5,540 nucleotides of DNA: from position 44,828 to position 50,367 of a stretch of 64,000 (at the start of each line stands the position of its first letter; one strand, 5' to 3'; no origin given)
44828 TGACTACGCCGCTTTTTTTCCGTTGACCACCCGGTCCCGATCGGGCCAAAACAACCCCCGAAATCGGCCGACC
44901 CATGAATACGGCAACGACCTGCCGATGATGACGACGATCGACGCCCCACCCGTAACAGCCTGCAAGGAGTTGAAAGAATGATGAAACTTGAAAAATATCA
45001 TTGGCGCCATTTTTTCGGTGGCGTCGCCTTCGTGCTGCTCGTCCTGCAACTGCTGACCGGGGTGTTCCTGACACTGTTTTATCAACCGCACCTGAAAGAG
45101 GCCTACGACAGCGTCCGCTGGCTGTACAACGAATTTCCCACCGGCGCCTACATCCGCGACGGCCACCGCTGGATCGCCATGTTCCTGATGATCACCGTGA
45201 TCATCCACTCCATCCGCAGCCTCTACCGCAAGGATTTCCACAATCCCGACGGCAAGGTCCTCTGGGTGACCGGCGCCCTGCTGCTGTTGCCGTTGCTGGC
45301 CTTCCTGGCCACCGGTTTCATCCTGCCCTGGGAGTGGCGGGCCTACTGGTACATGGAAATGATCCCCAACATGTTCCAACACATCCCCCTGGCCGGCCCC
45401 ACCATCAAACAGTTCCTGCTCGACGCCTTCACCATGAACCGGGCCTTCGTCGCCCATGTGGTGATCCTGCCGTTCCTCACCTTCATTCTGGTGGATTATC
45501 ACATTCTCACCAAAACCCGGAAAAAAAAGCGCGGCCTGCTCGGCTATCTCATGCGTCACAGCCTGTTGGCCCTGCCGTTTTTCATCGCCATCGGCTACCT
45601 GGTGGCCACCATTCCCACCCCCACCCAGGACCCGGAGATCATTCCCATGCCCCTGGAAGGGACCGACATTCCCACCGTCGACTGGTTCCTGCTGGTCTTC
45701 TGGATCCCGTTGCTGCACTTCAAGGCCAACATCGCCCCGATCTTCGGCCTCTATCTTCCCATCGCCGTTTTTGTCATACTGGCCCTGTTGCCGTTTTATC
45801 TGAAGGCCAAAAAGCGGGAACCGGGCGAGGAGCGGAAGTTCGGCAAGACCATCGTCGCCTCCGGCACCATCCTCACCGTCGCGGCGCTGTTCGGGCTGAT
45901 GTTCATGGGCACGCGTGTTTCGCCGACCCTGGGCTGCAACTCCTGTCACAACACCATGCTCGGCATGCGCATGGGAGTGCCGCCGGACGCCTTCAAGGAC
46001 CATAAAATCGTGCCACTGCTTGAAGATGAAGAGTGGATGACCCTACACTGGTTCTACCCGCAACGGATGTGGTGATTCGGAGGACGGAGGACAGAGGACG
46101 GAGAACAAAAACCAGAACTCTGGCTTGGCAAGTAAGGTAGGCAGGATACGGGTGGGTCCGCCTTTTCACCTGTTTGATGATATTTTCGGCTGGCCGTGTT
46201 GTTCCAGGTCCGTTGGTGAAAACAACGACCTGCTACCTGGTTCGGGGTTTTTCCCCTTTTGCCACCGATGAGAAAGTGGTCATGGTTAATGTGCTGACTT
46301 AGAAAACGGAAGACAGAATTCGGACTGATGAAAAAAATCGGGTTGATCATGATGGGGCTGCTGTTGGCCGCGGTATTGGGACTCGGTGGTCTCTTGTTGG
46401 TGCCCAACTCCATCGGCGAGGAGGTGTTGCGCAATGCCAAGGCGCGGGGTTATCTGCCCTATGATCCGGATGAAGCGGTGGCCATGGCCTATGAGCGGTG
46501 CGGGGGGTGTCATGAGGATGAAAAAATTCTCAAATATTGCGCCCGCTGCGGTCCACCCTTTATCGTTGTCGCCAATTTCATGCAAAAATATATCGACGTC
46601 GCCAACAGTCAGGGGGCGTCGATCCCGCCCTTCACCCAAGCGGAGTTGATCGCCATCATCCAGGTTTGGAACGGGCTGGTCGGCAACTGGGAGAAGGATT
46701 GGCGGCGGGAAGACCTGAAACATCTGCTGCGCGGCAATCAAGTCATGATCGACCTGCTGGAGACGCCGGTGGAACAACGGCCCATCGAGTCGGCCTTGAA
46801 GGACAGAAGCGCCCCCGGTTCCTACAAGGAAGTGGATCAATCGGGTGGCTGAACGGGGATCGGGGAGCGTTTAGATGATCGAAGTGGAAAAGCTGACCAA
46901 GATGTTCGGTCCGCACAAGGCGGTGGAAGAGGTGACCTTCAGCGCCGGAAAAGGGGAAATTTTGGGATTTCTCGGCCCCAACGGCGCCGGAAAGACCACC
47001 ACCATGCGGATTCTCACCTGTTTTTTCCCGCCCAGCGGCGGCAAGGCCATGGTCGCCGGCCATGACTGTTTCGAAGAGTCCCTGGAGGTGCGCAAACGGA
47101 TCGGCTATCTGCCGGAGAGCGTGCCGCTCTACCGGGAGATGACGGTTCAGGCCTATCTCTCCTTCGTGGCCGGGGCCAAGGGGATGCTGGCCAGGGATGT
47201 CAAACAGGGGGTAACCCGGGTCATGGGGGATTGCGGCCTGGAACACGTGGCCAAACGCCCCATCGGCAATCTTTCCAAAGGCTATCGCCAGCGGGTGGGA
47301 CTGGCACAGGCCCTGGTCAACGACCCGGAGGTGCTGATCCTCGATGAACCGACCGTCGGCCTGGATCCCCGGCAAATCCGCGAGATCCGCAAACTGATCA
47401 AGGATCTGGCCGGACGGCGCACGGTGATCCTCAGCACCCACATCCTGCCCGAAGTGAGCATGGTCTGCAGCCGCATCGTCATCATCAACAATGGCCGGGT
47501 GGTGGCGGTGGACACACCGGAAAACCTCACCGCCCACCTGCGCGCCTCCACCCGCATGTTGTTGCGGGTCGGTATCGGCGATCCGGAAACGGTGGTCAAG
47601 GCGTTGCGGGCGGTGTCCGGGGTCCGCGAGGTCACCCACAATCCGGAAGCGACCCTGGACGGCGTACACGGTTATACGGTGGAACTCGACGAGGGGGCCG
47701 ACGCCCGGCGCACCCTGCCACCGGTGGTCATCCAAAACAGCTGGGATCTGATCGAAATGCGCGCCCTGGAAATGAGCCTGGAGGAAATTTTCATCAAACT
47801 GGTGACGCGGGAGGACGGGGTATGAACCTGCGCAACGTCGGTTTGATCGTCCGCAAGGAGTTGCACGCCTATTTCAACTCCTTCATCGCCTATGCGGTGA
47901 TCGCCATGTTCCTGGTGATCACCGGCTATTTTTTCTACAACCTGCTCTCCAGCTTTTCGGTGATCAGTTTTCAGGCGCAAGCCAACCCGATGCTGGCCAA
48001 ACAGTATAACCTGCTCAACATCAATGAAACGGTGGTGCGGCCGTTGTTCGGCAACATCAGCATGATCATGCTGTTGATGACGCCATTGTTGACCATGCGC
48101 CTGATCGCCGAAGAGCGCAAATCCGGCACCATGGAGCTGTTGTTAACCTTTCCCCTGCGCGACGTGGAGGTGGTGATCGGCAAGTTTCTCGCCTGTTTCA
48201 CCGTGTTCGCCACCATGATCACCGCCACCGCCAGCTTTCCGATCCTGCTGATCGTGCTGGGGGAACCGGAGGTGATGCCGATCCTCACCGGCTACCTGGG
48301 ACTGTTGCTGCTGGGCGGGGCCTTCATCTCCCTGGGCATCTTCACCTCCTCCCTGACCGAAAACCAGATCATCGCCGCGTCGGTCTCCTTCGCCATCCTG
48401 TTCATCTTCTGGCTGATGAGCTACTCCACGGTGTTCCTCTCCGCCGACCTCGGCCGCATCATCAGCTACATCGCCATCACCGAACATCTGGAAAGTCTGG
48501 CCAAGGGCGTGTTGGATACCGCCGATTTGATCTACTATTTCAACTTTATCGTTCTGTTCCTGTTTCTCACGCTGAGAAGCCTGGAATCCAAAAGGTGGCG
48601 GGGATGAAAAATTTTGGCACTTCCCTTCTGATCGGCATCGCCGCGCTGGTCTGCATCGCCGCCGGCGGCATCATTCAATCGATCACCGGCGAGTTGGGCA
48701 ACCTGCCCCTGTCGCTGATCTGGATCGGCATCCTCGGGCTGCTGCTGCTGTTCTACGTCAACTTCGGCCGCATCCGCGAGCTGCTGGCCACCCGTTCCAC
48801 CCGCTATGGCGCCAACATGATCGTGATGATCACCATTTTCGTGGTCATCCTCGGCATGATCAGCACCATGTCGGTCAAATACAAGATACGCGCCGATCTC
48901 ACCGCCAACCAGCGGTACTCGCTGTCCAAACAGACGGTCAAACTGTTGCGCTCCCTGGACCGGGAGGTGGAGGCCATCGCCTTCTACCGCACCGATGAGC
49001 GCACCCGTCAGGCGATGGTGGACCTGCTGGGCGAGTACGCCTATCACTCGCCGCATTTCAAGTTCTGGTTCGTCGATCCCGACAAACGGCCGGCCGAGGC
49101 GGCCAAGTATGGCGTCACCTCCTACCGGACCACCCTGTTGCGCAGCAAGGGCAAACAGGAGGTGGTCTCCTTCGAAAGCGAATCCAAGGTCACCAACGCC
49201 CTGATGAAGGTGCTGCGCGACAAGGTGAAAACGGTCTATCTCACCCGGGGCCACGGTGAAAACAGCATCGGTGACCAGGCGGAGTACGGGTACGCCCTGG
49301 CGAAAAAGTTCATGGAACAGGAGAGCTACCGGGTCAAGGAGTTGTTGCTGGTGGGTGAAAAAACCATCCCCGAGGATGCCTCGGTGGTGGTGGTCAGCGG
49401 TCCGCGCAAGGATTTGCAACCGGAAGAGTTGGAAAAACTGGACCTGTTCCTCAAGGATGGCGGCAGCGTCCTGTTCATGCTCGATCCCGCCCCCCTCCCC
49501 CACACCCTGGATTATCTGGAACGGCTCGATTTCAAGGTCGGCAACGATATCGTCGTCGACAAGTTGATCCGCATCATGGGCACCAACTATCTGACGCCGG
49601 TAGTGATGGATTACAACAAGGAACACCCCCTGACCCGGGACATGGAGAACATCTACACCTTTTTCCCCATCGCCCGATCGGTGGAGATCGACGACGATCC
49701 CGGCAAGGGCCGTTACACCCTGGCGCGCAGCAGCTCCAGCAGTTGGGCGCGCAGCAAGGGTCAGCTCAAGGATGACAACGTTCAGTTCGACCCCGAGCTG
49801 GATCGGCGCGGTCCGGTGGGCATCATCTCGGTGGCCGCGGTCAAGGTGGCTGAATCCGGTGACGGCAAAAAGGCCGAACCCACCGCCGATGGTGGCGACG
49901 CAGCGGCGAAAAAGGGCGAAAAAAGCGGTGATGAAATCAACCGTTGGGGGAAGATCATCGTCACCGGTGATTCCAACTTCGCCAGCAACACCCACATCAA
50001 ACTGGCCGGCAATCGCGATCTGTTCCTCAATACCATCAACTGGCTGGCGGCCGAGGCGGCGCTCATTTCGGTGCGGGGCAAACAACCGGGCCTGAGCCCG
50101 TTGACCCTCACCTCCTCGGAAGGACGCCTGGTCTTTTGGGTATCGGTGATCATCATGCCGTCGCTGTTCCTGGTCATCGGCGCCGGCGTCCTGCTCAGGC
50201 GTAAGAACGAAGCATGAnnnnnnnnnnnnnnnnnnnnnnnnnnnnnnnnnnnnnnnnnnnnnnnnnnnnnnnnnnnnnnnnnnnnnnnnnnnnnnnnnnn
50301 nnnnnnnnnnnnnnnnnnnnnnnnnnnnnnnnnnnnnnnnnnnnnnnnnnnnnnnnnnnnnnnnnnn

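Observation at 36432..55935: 19.5-kb nosZ-like operon with unconventional accessory genes and no NosD, NosL, NosR or Rieske protein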

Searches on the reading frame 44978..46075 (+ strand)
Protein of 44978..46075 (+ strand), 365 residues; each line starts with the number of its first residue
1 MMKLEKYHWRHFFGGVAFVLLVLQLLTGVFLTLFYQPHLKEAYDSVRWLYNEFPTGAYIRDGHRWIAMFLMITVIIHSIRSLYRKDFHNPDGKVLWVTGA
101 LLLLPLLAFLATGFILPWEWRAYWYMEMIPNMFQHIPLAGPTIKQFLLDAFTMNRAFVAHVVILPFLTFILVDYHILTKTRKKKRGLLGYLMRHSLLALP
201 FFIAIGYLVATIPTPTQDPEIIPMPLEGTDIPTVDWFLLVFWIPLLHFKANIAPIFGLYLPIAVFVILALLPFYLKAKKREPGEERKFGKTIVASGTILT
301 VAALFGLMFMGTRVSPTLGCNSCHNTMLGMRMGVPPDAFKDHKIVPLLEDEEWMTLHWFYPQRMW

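Call 4: search_protein_families(library=pfam, proteins=[window:44978-46075:+], max_evalue=0.01)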
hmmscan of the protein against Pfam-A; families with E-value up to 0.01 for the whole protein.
window:44978-46075:+ (365 aa): 4 families
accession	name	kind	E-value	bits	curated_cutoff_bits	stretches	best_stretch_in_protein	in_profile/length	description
PF00033.24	Cytochrome_B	-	1.1e-31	110.5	27.2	1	11-178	14-184/189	Cytochrome b/b6/petB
PF13631.11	Cytochrom_B_N_2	-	1.1e-13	52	27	1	69-182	2-119/169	Cytochrome b(N-terminal)/b6/petB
PF05392.16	COX7B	-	0.00018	21.5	27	0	277-304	26-53/79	Cytochrome C oxidase chain VIIB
PF14358.11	DUF4405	-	0.0034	18.3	26.7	1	16-77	5-61/66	Domain of unknown function (DUF4405)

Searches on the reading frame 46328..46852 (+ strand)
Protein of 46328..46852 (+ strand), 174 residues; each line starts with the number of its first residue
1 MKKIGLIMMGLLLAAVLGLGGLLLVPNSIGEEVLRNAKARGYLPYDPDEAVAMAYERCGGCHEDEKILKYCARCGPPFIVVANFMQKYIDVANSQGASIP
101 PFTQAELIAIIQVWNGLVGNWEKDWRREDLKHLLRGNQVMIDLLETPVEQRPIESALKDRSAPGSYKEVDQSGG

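Call 4: search_protein_families(library=pfam, proteins=[window:46328-46852:+], max_evalue=0.01)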
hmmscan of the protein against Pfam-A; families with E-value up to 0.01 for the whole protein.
window:46328-46852:+ (174 aa): 0 families

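Call 33: search_protein_families(library=ncbifam, proteins=[window:46328-46852:+], max_evalue=0.01)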
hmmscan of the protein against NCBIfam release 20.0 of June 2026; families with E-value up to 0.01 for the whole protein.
window:46328-46852:+ (174 aa): 0 families

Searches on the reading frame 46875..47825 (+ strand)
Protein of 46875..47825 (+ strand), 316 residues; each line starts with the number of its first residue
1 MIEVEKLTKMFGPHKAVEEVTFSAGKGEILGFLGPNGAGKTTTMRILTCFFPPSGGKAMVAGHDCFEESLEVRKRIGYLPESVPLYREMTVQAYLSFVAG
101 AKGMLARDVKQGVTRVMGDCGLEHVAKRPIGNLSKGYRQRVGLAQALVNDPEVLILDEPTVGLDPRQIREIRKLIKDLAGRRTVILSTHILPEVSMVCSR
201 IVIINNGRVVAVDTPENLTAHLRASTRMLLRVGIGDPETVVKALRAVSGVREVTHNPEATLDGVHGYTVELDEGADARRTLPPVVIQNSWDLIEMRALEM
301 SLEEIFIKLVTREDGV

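Call 5: search_protein_families(library=pfam, proteins=[window:46875-47825:+], max_evalue=0.01)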
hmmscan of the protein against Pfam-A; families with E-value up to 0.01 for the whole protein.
window:46875-47825:+ (316 aa): 4 families
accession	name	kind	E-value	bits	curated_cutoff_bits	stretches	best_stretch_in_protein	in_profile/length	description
PF00005.33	ABC_tran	-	1.7e-29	103.6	25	1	18-160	2-136/137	ABC transporter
PF13304.12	AAA_21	-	4e-15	57.1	27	1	117-192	222-300/304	AAA domain, putative AbiEii toxin, Type IV TA system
PF13732.12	DrrA1-3_C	-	0.00033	21.8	27.4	1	241-310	21-81/81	ATP-binding protein DrrA1-3-like, C-terminal domain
PF13175.12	AAA_15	-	0.00089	19.4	32.1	0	19-54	18-50/374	AAA ATPase domain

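Call 33: search_protein_families(library=ncbifam, proteins=[window:46875-47825:+], max_evalue=0.01)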
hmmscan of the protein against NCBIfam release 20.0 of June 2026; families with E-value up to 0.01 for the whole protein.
window:46875-47825:+ (316 aa): 190 families (the best 25 are shown)
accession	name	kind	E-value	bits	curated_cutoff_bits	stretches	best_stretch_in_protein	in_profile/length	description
TIGR03522.1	GldA_ABC_ATP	equivalog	2.4e-93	312.9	402.6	1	2-308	3-299/301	gliding motility-associated ABC transporter ATP-binding subunit GldA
TIGR01188.1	drrA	subfamily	2.9e-69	233.7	312.45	1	9-310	1-301/302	daunorubicin resistance ABC transporter, ATP-binding protein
NF033858.1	ABC2_perm_RbbA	equivalog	1.1e-57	195.7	1050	1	2-225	267-491/909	ribosome-associated ATPase/putative transporter RbbA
TIGR03740.1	galliderm_ABC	subfamily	6e-47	160.2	309.75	1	3-210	2-203/223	lantibiotic protection ABC transporter ATP-binding subunit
NF010060.0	PRK13537.1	equivalog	2.5e-45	154.7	521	1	2-220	16-235/314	nodulation factor ABC transporter ATP-binding protein NodI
TIGR03864.1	PQQ_ABC_ATP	hypoth_equivalog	2.8e-44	151.3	302.25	1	2-223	2-224/236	ABC transporter, ATP-binding subunit, PQQ-dependent alcohol dehydrogenase system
NF010059.0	PRK13536.1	equivalog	2.7e-43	148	549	1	2-222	44-265/342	nodulation factor ABC transporter ATP-binding protein NodI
TIGR04406.1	LPS_export_lptB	equivalog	1e-42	146.1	240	1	2-221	2-225/239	LPS export ABC transporter ATP-binding protein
TIGR01288.1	nodI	equivalog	1.9e-41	142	424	1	2-220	5-224/303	nodulation factor ABC transporter ATP-binding protein NodI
TIGR01186.1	proV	subfamily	6.4e-38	130.8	326.6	1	11-218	3-217/363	betaine/proline/choline family ABC transporter ATP-binding protein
TIGR03771.1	anch_rpt_ABC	equivalog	9.5e-38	130.1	268.8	1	23-219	2-200/223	anchored repeat-type ABC transporter ATP-binding subunit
TIGR00968.1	3a0106s01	subfamily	3.3e-37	128.3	342.75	1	2-221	1-221/237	sulfate ABC transporter ATP-binding protein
TIGR03265.1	PhnT2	equivalog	2.6e-36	125.6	457.7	1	2-220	5-224/353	putative 2-aminoethylphosphonate ABC transporter ATP-binding protein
TIGR01257.1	rim_protein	equivalog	5.4e-36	123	4012.85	1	4-219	931-1148/2272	rim ABC transporter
TIGR03410.1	urea_trans_UrtE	equivalog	2.2e-34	118.9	285.8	1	3-219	2-220/230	urea ABC transporter ATP-binding subunit UrtE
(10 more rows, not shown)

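Call 34: search_solved_structures(query=window:46875-47825:+, max_evalue=1e-20)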
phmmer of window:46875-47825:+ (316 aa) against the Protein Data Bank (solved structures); distinct sequences matched with E-value up to 1e-20: 155 (the best 60 are shown).
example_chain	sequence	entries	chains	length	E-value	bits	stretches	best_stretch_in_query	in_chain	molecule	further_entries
8edw_A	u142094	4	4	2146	7.1e-72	245.7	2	4-226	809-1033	Phospholipid-transporting ATPase ABCA7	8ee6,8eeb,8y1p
8eop_A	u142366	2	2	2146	4.6e-71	243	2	4-226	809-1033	Phospholipid-transporting ATPase ABCA7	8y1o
7tby_A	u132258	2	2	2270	2.8e-63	217.5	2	4-215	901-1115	ATP-binding cassette, sub-family A (ABC1), member 1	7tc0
7tbz_A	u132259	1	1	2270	2.8e-63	217.5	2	4-215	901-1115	ATP-binding cassette, sub-family A (ABC1), member 1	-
7tdt_A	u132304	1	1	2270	2.8e-63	217.5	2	4-215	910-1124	Phospholipid-transporting ATPase ABCA1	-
5xjy_A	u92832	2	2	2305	2.9e-63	217.4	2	4-215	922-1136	ATP-binding cassette sub-family A member 1 | Phospholipid-transporting ATPase ABCA1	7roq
7lkp_A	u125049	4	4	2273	1.2e-62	215.4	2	4-216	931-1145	Retinal-specific phospholipid-transporting ATPase ABCA4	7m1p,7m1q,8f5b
7e7i_A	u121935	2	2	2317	1.2e-62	215.4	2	4-216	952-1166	Retinal-specific phospholipid-transporting ATPase ABCA4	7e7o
7tbw_A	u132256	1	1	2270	1.9e-62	214.7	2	4-215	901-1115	ATP-binding cassette, sub-family A (ABC1), member 1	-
7lkz_A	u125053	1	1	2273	7.9e-62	212.7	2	4-216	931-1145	Retinal-specific phospholipid-transporting ATPase ABCA4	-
7e7q_A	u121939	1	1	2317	8.3e-62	212.6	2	4-216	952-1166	Retinal-specific phospholipid-transporting ATPase ABCA4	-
7w01_A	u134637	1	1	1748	1.6e-61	211.7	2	14-210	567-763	Phospholipid-transporting ATPase ABCA3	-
7w02_A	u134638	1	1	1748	1.1e-60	208.9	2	14-210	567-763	Phospholipid-transporting ATPase ABCA3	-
1vpl_A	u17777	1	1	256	5.2e-45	157.5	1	3-224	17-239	ABC transporter, ATP-binding protein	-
4yer_A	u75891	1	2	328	5.4e-45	157.4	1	2-219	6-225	ABC transporter ATP-binding protein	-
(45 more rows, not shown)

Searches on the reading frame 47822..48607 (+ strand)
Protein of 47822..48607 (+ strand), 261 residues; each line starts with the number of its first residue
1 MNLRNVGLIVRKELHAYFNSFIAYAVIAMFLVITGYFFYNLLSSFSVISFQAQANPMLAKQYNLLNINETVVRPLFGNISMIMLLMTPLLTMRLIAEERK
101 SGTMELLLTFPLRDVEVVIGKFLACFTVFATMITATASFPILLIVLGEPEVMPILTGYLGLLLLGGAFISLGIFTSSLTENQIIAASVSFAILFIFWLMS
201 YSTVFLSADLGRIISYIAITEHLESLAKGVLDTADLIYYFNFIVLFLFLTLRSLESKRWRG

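Call 5: search_protein_families(library=pfam, proteins=[window:47822-48607:+], max_evalue=0.01)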
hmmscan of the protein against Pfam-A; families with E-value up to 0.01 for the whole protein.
window:47822-48607:+ (261 aa): 5 families
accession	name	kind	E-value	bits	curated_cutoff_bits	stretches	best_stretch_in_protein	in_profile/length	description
PF12698.13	ABC2_membrane_3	-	5.1e-12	46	31.6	1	60-248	149-337/347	ABC-2 family transporter protein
PF12679.13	ABC2_membrane_2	-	1.1e-11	45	27.2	1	9-202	3-201/283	ABC-2 family transporter protein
PF13346.12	ABC2_membrane_5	-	6.2e-06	26.3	25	1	80-251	40-194/205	ABC-2 family transporter protein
PF12730.13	ABC2_membrane_4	-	0.0004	20.9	27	1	46-194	29-177/179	ABC-2 family transporter protein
PF01061.29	ABC2_membrane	-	0.00083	19.4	26.9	1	23-200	24-177/211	ABC-2 type transporter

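Call 33: search_protein_families(library=ncbifam, proteins=[window:47822-48607:+], max_evalue=0.01)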
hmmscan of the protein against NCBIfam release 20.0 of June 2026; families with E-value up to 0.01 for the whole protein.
window:47822-48607:+ (261 aa): 2 families
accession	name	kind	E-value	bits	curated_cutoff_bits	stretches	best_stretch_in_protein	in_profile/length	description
TIGR03518.1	ABC_perm_GldF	equivalog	1.4e-44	152.9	288.5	2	58-256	36-239/240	gliding motility-associated ABC transporter permease subunit GldF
NF041647.1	ABC_perm_CPBP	equivalog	0.00033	19.5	435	1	81-138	195-254/636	ABC transporter permease subunit/CPBP intramembrane protease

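Call 35: search_solved_structures(query=window:47822-48607:+, max_evalue=1)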
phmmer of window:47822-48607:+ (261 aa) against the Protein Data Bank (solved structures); distinct sequences matched with E-value up to 1: 4.
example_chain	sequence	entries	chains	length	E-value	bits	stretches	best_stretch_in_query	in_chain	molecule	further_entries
7o0y_D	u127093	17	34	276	0.029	17.7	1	74-204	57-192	Probable ABC transporter permease protein NosY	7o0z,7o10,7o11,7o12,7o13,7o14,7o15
2m67_A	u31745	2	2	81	0.058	16.7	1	124-178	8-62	MerF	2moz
2lj2_A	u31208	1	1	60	0.33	14.2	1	131-177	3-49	MerF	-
2h3o_A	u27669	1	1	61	0.33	14.2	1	131-177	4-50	MerF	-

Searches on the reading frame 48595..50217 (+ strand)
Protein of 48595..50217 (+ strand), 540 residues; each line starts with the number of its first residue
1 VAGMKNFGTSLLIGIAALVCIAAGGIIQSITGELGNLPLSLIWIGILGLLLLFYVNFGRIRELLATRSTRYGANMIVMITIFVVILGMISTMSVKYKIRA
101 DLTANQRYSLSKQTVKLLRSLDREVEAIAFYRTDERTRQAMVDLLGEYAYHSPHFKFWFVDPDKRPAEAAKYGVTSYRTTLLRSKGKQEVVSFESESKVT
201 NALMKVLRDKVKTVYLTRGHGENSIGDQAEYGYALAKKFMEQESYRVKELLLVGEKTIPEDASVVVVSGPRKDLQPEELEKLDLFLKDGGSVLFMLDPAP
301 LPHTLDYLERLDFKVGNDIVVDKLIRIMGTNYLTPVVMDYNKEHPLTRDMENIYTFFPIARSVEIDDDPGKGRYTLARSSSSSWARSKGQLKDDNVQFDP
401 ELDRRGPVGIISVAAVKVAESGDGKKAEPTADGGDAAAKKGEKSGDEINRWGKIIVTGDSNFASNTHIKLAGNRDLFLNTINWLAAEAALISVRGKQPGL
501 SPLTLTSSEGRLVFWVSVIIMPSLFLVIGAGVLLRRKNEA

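Call 5: search_protein_families(library=pfam, proteins=[window:48595-50217:+], max_evalue=0.01)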
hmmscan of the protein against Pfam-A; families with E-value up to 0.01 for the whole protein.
window:48595-50217:+ (540 aa): 4 families
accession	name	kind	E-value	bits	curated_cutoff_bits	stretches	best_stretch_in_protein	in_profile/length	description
PF09822.16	ABC_transp_aux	-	2.3e-23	83.3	34.7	1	212-479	2-287/288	ABC-type uncharacterized transport system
PF23357.1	DUF7088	-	3.8e-13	50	27.8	1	105-187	2-93/105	Domain of unknown function (DUF7088)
PF14258.12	DUF4350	-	4.7e-08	34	30.4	1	231-315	7-85/181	Domain of unknown function (DUF4350)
PF23355.1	IFT52_GIFT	-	0.00011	21.8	27.2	1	259-297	43-81/246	IFT52 GIFT domain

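Call 33: search_protein_families(library=ncbifam, proteins=[window:48595-50217:+], max_evalue=0.01)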
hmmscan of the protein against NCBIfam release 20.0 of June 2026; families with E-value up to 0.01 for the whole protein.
window:48595-50217:+ (540 aa): 1 family
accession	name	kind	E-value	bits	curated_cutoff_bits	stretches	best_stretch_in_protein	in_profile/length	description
TIGR03521.1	GldG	equivalog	9.5e-23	80.6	389.85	3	78-172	3-102/552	gliding motility-associated ABC transporter substrate-binding protein GldG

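Call 89: search_solved_structures(query=window:48595-50217:+, max_evalue=1)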
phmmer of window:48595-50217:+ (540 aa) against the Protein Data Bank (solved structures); distinct sequences matched with E-value up to 1: 6.
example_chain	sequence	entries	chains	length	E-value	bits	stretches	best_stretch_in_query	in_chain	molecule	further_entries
5fmr_A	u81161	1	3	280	0.063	15.4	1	261-321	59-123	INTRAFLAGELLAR TRANSPORT PROTEIN COMPONENT IFT52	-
8bd7_B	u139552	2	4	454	0.13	14.4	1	261-321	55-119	Osm-6-like protein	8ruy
3wdk_A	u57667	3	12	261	0.13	14.3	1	105-165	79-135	4-phosphopantoate--beta-alanine ligase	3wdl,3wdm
4mb0_A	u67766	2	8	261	0.22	13.6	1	105-165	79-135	phosphopantothenate synthetase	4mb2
7c65_A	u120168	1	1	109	0.23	13.5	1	145-199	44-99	Thioredoxin M1, chloroplastic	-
4ba7_A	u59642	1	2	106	0.58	12.2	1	151-187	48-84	LBCA THIOREDOXIN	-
